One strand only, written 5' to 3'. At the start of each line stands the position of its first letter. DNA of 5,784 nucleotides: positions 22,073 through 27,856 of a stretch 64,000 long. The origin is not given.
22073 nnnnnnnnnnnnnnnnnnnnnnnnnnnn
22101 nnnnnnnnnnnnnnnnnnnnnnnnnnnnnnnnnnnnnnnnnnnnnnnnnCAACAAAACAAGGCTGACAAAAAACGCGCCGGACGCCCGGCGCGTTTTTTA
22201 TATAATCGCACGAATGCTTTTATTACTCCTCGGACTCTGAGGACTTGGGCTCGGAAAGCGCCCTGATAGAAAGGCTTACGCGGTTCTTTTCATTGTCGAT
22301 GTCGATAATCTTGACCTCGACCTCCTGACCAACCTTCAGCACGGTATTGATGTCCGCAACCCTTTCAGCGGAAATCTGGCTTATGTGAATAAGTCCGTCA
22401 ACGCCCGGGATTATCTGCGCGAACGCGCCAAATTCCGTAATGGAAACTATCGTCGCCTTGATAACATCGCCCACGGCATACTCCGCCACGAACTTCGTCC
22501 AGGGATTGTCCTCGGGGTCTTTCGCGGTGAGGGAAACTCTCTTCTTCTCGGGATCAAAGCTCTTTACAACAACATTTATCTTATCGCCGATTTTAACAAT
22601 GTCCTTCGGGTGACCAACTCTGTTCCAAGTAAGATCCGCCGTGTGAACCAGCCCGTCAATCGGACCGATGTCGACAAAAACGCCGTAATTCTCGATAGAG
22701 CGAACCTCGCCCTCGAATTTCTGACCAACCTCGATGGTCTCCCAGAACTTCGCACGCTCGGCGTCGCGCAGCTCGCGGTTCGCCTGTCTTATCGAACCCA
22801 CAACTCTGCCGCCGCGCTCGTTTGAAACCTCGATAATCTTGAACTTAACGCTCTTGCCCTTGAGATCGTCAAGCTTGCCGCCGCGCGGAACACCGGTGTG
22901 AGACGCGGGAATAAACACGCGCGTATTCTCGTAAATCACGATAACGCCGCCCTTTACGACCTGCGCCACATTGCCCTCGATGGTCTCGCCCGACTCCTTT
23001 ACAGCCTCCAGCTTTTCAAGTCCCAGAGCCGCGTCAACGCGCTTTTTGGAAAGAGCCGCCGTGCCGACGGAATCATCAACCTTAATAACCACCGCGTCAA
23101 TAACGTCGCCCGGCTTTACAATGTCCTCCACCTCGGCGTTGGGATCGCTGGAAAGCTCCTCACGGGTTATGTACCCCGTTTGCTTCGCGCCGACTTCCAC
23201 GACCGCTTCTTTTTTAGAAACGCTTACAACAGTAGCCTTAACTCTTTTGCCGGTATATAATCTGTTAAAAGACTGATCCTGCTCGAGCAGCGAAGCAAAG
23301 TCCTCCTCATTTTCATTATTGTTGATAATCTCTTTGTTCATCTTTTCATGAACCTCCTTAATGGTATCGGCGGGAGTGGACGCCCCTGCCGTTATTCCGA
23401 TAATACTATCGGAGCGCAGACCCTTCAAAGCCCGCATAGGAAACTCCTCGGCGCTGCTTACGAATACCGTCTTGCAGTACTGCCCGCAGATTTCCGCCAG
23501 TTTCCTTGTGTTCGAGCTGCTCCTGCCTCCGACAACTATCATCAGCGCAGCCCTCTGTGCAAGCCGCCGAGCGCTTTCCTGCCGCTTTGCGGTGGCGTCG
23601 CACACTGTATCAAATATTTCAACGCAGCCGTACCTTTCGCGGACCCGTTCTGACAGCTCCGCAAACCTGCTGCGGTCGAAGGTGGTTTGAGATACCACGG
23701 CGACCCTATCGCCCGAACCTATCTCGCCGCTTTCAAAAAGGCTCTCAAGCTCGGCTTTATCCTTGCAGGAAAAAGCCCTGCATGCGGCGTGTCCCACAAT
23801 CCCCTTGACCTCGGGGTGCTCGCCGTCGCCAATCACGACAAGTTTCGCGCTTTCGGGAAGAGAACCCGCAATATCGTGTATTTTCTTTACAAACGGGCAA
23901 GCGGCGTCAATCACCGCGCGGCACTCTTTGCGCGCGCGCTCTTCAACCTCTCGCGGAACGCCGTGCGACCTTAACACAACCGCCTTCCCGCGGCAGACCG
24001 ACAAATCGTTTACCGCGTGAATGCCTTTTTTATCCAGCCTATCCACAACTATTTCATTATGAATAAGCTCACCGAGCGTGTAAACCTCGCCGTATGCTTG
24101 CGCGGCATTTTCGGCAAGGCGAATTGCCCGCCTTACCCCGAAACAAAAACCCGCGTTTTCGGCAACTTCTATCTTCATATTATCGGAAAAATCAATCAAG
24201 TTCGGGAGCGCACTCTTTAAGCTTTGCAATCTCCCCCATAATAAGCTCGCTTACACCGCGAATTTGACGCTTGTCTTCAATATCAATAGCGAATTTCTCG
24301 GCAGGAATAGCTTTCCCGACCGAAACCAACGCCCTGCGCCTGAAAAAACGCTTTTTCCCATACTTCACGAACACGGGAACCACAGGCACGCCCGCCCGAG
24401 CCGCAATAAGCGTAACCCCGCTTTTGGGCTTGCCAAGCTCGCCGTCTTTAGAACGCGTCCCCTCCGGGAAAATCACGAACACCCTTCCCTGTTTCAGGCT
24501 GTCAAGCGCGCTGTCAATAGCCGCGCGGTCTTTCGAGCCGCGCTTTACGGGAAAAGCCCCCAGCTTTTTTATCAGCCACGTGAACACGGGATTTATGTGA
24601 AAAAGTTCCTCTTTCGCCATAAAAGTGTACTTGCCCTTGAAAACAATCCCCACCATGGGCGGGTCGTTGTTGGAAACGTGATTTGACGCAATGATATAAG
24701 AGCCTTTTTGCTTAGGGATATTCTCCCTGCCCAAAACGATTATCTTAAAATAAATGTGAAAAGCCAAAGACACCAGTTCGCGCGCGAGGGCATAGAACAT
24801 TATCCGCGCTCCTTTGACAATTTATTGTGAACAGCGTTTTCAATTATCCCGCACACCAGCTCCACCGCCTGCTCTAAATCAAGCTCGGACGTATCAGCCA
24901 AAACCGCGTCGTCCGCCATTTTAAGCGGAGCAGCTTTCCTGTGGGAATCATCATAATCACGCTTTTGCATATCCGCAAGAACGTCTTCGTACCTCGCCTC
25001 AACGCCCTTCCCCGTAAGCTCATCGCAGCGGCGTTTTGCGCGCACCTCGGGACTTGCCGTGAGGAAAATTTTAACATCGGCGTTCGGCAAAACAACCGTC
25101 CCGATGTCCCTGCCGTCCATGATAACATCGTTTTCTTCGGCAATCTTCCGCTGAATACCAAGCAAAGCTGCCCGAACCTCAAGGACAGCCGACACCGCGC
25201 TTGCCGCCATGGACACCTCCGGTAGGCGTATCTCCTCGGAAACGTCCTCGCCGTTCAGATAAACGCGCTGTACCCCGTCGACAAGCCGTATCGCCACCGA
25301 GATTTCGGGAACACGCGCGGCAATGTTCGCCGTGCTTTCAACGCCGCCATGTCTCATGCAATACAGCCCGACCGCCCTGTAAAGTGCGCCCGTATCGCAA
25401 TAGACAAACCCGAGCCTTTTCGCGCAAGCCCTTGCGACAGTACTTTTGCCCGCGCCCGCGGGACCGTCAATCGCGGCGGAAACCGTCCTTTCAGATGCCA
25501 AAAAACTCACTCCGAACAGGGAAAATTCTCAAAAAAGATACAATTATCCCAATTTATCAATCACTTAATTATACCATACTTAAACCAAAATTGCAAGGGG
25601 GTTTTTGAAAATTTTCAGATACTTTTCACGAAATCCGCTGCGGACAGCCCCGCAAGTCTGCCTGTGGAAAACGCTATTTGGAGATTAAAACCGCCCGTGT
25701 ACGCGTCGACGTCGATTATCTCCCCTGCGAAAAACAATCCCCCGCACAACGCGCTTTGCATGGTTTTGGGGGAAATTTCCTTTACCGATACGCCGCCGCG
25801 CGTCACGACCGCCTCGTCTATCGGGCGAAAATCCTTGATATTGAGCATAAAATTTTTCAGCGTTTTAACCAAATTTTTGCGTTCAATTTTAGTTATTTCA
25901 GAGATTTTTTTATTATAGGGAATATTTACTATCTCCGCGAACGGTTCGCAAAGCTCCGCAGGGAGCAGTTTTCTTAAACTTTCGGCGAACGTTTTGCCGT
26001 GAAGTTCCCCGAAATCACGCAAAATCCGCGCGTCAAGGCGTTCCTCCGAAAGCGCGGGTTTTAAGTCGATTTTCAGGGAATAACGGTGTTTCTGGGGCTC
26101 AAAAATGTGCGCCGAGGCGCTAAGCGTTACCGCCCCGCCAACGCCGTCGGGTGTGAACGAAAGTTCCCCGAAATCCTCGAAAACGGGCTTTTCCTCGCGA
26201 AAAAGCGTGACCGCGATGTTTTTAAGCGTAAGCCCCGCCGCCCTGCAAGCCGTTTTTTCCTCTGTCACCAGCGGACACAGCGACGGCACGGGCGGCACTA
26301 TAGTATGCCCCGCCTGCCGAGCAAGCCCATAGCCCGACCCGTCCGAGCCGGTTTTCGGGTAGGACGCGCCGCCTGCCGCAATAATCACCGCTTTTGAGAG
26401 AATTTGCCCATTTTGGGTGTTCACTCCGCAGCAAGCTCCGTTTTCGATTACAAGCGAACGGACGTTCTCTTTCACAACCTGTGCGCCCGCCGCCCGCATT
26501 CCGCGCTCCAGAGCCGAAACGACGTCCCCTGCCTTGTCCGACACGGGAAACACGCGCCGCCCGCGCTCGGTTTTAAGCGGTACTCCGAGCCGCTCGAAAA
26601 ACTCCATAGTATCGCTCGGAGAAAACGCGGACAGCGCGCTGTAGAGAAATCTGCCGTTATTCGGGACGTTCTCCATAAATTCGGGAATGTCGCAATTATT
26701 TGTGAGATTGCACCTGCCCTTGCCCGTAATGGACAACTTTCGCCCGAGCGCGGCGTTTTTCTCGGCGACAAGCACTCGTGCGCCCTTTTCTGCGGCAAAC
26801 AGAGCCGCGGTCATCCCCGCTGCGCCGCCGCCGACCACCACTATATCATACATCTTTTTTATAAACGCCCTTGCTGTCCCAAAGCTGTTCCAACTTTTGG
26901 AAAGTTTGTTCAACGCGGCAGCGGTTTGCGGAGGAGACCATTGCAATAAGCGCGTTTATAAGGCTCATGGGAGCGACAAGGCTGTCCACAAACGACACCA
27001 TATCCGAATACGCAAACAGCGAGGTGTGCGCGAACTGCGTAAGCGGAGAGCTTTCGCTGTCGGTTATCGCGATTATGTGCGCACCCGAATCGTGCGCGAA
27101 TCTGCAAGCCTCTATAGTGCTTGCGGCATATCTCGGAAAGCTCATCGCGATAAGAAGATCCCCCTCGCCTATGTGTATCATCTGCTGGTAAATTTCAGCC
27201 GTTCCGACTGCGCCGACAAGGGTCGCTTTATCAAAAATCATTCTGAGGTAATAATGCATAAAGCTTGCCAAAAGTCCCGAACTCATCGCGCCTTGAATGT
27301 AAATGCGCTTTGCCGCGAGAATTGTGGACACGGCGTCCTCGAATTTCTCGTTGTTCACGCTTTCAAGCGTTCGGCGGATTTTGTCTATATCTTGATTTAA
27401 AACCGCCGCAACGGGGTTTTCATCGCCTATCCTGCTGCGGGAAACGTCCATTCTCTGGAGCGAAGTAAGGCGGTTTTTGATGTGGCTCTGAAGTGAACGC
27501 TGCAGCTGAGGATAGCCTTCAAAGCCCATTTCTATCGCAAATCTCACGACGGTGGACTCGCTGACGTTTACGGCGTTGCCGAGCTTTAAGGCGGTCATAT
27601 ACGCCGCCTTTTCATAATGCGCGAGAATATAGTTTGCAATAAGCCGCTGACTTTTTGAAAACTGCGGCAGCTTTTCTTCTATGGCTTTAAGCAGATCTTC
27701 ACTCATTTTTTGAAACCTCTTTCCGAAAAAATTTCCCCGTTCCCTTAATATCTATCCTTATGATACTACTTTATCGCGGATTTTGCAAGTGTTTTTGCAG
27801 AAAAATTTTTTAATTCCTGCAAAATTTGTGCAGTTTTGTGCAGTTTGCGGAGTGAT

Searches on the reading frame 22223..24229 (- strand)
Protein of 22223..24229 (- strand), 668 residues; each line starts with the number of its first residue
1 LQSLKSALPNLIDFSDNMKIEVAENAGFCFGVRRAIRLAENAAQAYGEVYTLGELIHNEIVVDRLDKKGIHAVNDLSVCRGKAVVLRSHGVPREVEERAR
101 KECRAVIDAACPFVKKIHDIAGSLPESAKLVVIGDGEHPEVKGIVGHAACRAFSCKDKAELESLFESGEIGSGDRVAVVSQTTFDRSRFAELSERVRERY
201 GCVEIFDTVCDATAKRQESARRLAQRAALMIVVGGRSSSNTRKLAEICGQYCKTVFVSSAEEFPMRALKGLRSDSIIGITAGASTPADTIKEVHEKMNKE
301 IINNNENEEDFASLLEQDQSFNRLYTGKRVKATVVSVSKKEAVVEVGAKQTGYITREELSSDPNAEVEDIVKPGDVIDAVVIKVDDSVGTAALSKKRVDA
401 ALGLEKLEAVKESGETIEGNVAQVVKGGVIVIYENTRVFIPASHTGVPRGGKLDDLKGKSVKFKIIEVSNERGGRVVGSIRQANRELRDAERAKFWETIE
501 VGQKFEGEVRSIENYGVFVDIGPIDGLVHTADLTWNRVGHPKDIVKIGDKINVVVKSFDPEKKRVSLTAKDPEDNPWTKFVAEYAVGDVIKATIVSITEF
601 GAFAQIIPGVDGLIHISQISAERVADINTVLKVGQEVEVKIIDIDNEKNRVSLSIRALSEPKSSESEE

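Call 71: search_protein_families(library=pfam, proteins=[window:22223-24229:-], max_evalue=0.00001)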
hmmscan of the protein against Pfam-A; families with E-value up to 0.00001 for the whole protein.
window:22223-24229:- (668 aa): 3 families
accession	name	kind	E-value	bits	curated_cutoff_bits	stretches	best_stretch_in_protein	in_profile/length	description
PF02401.23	LYTB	-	1.9e-84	283.6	24.5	1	20-297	1-266/267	LytB protein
PF00575.29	S1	-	1.1e-61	205.6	22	3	584-656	2-74/74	S1 RNA binding domain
PF23459.1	S1_RRP5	-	2.1e-13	51.1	27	1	587-654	4-71/72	RRP5 S1 domain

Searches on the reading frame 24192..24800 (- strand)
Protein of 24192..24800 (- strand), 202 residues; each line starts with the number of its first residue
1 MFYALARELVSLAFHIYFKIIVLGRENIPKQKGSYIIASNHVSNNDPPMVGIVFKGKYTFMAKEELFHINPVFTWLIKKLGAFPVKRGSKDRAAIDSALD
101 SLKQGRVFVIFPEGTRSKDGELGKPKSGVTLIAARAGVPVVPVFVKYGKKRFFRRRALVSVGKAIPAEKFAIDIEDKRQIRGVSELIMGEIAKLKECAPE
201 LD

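Call 89: search_protein_families(library=pfam, proteins=[window:24192-24800:-], max_evalue=0.00001)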
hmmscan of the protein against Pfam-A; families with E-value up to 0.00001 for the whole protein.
window:24192-24800:- (202 aa): 1 family
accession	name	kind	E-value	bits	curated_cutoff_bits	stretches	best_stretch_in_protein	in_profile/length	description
PF01553.26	Acyltransferase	-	2.9e-31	108.5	23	1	20-145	2-131/132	Acyltransferase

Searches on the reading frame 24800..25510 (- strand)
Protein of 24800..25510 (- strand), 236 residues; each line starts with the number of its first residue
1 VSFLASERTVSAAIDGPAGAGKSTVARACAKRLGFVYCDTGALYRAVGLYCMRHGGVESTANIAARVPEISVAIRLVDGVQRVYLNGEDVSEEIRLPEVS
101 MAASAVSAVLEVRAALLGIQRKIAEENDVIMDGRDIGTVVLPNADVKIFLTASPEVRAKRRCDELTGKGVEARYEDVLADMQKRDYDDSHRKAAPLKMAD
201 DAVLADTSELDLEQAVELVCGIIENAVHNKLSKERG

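Call 89: search_protein_families(library=pfam, proteins=[window:24800-25510:-], max_evalue=0.00001)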
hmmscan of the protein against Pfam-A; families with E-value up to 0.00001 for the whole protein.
window:24800-25510:- (236 aa): 3 families
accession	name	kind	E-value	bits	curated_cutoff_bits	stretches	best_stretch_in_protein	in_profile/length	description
PF02224.24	Cytidylate_kin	-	1.7e-68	230.9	26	1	13-223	2-209/211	Cytidylate kinase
PF13189.12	Cytidylate_kin2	-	2e-08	35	28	1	13-168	3-134/176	Cytidylate kinase-like family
PF13238.12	AAA_18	-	7.7e-07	30.1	29.4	0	14-161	3-108/128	AAA domain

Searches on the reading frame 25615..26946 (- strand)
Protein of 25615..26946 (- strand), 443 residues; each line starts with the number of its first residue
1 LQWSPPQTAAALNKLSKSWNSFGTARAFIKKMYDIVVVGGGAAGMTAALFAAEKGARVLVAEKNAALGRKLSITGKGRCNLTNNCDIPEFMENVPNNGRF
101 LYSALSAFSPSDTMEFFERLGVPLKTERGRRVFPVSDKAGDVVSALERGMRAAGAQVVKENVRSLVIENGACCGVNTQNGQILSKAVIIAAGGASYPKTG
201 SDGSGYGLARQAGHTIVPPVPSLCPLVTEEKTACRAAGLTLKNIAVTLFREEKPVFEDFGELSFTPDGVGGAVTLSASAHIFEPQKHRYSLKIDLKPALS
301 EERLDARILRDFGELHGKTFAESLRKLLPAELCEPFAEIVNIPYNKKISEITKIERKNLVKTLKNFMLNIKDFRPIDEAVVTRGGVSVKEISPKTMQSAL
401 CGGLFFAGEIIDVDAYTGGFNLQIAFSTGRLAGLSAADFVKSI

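Call 71: search_protein_families(library=pfam, proteins=[window:25615-26946:-], max_evalue=0.00001)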
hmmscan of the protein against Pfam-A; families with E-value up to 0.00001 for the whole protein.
window:25615-26946:- (443 aa): 9 families
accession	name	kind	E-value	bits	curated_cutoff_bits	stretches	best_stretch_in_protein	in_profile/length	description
PF03486.20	HI0933_like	-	1.2e-83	280.7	50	1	34-433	2-242/244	HI0933-like protein Rossmann domain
PF22780.1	HI0933_like_1st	-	1.7e-25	90.2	27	1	220-381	1-165/165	HI0933-like protein barrel and H2TH domain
PF00890.30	FAD_binding_2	-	2e-12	47.5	20.4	1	34-68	1-35/414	FAD binding domain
PF01266.30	DAO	-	3.3e-11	43.7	27.9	1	34-68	1-35/353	FAD dependent oxidoreductase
PF01134.28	GIDA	-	4.7e-11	42.8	22.1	0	34-65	1-32/391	Glucose inhibited division protein A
PF12831.13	FAD_oxidored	-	7.9e-09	35.7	27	1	34-69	1-36/416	FAD dependent oxidoreductase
PF07992.20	Pyr_redox_2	-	2e-08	34.5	26.1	1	33-196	1-112/291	Pyridine nucleotide-disulphide oxidoreductase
PF13450.12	NAD_binding_8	-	3.6e-07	30.8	21.9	0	37-68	1-32/68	NAD(P)-binding Rossmann-like domain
PF13738.12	Pyr_redox_3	-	4.1e-06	26.7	30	0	36-65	1-31/305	Pyridine nucleotide-disulphide oxidoreductase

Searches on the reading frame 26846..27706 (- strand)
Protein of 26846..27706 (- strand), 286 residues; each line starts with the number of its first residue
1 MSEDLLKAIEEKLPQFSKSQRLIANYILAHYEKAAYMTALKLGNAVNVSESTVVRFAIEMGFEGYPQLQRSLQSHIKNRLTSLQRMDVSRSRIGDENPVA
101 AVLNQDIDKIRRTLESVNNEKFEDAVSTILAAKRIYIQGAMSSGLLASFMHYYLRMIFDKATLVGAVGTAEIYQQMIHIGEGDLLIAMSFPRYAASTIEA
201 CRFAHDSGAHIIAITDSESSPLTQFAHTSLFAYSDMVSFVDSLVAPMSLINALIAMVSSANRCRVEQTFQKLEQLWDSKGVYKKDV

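Call 88: search_protein_families(library=pfam, proteins=[window:26846-27706:-], max_evalue=0.00001)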
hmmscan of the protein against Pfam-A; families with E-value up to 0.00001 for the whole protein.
window:26846-27706:- (286 aa): 2 families
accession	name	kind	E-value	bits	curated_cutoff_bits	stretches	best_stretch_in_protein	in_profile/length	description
PF01380.27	SIS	-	8.7e-19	68.1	25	1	130-256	3-131/131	SIS domain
PF01418.23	HTH_6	-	2e-15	57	28.3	1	5-77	3-75/77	Helix-turn-helix domain, rpiR family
